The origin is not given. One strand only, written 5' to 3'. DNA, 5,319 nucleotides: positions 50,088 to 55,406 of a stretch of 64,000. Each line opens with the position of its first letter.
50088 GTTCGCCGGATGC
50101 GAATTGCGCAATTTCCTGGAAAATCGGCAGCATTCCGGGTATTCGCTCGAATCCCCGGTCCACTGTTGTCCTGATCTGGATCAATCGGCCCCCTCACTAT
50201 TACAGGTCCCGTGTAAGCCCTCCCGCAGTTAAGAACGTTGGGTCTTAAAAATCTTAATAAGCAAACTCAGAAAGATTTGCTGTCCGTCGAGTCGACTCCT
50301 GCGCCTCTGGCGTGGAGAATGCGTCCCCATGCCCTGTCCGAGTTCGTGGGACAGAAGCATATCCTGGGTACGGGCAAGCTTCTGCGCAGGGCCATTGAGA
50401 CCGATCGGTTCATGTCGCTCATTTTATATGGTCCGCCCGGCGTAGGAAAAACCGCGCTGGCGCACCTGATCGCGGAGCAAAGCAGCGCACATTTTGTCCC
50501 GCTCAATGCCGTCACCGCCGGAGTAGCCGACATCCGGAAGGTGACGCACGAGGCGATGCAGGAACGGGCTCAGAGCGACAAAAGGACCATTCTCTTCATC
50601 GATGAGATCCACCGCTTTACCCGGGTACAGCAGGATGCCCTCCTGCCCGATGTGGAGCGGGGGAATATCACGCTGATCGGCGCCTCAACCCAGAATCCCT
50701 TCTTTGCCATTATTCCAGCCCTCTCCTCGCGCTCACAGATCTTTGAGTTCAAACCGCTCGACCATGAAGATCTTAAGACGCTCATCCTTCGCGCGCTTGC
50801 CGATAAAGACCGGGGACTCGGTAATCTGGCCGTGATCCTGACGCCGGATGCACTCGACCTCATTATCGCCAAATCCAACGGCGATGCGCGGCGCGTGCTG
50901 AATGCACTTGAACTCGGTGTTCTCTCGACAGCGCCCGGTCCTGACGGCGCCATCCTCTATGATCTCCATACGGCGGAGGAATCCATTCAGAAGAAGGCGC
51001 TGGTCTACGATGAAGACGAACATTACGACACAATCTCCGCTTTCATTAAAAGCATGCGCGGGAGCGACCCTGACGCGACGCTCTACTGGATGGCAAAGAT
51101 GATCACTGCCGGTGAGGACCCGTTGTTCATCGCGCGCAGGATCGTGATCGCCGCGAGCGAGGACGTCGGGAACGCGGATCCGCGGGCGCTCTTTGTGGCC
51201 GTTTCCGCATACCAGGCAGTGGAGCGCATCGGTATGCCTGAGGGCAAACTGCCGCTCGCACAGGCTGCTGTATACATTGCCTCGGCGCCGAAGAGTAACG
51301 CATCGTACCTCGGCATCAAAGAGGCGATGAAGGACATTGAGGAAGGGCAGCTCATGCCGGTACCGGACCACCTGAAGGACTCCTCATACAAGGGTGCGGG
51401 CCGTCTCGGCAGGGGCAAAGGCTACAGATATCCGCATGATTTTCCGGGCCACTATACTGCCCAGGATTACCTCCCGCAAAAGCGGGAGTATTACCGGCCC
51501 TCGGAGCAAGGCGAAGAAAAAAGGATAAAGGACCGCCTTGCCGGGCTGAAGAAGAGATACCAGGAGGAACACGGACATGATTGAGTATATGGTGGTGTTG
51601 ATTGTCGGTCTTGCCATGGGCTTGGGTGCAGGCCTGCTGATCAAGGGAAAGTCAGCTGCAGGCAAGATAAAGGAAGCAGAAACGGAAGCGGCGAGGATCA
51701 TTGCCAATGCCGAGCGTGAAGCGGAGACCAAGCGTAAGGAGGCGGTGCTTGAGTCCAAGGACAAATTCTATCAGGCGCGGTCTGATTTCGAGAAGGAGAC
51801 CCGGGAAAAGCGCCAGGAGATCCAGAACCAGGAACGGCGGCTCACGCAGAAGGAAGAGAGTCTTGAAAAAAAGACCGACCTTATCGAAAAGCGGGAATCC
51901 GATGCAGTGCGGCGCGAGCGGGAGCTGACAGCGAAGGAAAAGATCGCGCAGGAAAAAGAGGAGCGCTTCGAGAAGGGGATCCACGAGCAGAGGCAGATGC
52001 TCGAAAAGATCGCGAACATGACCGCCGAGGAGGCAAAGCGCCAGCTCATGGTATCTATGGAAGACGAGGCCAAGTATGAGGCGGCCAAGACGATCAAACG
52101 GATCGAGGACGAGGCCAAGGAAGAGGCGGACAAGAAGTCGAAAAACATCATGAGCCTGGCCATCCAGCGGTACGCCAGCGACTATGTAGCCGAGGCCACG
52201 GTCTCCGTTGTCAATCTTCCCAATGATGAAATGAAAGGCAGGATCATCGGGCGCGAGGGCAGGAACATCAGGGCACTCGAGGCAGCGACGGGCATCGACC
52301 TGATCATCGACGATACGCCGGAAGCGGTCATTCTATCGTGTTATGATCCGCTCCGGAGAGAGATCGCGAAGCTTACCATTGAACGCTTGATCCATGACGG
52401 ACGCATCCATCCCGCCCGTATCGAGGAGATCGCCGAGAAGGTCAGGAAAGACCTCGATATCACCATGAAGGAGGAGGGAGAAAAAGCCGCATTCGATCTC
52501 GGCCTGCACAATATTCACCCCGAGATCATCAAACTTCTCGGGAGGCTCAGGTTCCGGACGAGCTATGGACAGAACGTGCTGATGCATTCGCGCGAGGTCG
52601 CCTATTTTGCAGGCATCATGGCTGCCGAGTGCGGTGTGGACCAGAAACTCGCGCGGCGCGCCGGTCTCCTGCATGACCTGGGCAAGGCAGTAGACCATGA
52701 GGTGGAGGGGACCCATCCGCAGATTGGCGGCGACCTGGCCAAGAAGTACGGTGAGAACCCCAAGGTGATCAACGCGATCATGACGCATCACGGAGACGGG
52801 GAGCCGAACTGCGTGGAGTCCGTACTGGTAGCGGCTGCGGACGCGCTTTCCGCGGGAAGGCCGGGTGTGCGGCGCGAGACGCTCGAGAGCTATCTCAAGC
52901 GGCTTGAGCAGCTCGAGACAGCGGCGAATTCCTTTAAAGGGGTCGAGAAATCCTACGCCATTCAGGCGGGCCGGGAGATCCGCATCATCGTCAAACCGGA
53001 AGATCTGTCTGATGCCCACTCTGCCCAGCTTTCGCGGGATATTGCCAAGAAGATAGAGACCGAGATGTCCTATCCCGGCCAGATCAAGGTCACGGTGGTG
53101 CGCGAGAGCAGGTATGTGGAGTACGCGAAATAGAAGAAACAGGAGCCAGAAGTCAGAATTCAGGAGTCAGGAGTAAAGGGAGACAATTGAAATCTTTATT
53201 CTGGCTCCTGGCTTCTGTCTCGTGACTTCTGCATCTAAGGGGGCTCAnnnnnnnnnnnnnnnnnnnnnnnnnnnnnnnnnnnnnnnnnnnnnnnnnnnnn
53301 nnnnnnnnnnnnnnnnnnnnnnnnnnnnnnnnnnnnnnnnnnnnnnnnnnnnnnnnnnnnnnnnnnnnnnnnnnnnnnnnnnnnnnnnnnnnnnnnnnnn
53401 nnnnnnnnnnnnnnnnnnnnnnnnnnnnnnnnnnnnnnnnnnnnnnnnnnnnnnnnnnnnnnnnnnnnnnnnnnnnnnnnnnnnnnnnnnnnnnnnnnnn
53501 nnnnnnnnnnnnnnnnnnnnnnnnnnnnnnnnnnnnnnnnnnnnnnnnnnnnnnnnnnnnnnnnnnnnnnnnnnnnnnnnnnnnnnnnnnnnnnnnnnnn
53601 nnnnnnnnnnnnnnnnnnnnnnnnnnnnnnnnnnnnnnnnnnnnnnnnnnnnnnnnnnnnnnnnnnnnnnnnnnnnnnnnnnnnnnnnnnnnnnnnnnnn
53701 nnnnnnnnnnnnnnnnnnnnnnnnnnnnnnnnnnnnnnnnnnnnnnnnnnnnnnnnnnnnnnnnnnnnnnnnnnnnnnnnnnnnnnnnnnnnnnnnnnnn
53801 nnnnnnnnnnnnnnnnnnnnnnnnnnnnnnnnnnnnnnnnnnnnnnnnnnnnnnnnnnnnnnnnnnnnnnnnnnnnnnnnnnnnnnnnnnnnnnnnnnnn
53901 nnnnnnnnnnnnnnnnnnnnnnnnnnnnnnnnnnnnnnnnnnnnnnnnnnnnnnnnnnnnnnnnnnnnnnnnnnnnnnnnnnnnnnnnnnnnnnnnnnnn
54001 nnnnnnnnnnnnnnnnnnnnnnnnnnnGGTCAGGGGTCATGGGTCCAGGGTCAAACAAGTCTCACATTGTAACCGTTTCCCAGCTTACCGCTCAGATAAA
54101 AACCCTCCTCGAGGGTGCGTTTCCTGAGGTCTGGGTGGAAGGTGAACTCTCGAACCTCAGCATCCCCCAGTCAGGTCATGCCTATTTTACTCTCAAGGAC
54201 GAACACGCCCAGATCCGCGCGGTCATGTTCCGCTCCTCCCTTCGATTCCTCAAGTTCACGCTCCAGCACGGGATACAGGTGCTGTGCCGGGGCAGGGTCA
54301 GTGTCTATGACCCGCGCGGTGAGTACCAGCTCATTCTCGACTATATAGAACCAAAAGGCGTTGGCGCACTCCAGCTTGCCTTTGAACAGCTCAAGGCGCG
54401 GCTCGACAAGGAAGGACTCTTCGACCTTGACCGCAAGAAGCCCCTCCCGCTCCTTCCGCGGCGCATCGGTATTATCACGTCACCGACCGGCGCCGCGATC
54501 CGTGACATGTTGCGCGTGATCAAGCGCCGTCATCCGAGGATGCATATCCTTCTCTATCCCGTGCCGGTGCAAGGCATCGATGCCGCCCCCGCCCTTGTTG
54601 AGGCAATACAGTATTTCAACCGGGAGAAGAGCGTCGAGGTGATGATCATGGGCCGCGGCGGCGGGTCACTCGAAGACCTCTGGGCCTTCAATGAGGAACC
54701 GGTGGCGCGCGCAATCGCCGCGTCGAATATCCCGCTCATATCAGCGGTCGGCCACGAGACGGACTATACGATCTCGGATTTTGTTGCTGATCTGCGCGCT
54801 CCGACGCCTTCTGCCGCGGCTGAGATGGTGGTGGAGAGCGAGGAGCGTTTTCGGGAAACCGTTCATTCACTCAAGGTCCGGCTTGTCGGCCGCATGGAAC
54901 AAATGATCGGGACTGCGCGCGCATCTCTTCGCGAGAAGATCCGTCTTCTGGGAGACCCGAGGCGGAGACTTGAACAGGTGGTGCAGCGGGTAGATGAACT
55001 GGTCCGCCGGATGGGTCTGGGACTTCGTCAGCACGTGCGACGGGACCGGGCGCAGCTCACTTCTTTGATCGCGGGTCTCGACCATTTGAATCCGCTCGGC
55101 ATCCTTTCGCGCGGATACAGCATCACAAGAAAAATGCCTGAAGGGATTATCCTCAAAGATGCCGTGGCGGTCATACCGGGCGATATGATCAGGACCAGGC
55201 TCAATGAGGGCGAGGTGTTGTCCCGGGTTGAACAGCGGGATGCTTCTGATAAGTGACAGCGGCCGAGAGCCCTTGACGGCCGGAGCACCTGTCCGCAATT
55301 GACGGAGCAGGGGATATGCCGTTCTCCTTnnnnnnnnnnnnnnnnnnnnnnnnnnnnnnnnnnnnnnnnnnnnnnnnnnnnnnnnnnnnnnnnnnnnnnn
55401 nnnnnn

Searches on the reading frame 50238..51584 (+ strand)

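Call 52: search_protein_families(library=pfam, proteins=[window:50238-51584:+], max_evalue=0.00001)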
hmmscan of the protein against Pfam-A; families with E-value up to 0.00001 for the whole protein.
window:50238-51584:+ (448 aa): 7 families
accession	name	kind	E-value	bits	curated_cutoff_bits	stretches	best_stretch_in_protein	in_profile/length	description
PF12002.13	MgsA_C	-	2.6e-69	232.8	27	1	275-436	1-165/167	MgsA AAA+ ATPase C terminal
PF16193.11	AAA_assoc_2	-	6.6e-23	81.2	34.3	1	197-274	3-81/81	AAA C-terminal domain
PF00004.35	AAA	-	1.5e-17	64.7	21.2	1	61-172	1-129/131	ATPase family associated with various cellular activities (AAA)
PF05496.18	RuvB_N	-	1.5e-14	54.5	27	1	28-147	1-116/159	Holliday junction DNA helicase RuvB P-loop domain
PF13173.12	AAA_14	-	3.1e-08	34.1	27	1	61-177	5-126/129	AAA domain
PF13191.12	AAA_16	-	2.9e-07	31.6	32.6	0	51-86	17-55/167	AAA ATPase domain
PF00158.32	Sigma54_activat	-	2.4e-06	27.8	20.2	0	115-155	93-133/168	Sigma-54 interaction domain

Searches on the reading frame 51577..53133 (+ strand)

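Call 52: search_protein_families(library=pfam, proteins=[window:51577-53133:+], max_evalue=0.00001)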
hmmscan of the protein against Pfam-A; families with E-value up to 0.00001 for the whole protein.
window:51577-53133:+ (518 aa): 3 families
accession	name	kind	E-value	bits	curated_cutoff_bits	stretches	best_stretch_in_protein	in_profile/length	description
PF12072.13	RNase_Y_N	-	2.1e-60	204.1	32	1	5-203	3-201/201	RNase Y N-terminal region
PF01966.28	HD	-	3.9e-18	66.3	22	1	335-426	2-115/116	HD domain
PF00013.35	KH_1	-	1.6e-06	28.2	21.5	1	212-269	4-65/66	KH domain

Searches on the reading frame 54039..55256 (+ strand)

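Call 52: search_protein_families(library=pfam, proteins=[window:54039-55256:+], max_evalue=0.00001)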
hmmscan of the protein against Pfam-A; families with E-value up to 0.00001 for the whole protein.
window:54039-55256:+ (405 aa): 3 families
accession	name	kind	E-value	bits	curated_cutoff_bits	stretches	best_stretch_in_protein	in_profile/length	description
PF02601.20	Exonuc_VII_L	-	1.1e-92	311.3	35.9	2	127-343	1-217/315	Exonuclease VII, large subunit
PF13742.12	tRNA_anti_2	-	7.7e-34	116.2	27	1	12-103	2-94/95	OB-fold nucleic acid binding domain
PF01336.31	tRNA_anti-codon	-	4.2e-13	49.5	27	1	31-105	1-74/75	OB-fold nucleic acid binding domain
